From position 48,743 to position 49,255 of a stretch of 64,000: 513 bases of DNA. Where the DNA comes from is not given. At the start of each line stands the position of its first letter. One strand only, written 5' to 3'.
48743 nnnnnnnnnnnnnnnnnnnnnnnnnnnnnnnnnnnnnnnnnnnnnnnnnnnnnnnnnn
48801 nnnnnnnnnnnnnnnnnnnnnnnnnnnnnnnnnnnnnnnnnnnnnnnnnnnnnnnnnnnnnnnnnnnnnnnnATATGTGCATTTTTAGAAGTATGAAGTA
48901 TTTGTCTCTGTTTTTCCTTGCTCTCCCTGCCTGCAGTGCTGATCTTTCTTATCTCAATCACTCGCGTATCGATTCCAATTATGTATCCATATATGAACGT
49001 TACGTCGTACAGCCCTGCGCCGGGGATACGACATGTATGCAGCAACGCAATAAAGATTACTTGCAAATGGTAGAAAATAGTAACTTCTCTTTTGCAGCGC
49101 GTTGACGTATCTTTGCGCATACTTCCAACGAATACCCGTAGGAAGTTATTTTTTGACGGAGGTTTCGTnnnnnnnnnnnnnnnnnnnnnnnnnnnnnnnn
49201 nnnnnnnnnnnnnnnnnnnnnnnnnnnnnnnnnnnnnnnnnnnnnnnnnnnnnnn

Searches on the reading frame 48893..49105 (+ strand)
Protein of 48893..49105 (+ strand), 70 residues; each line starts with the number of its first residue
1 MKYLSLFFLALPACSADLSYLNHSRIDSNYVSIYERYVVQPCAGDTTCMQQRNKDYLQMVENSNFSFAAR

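Call 60: search_protein_families(library=pfam, proteins=[window:48893-49105:+], max_evalue=0.1)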
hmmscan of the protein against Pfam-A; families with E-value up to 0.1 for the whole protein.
window:48893-49105:+ (70 aa): 0 families
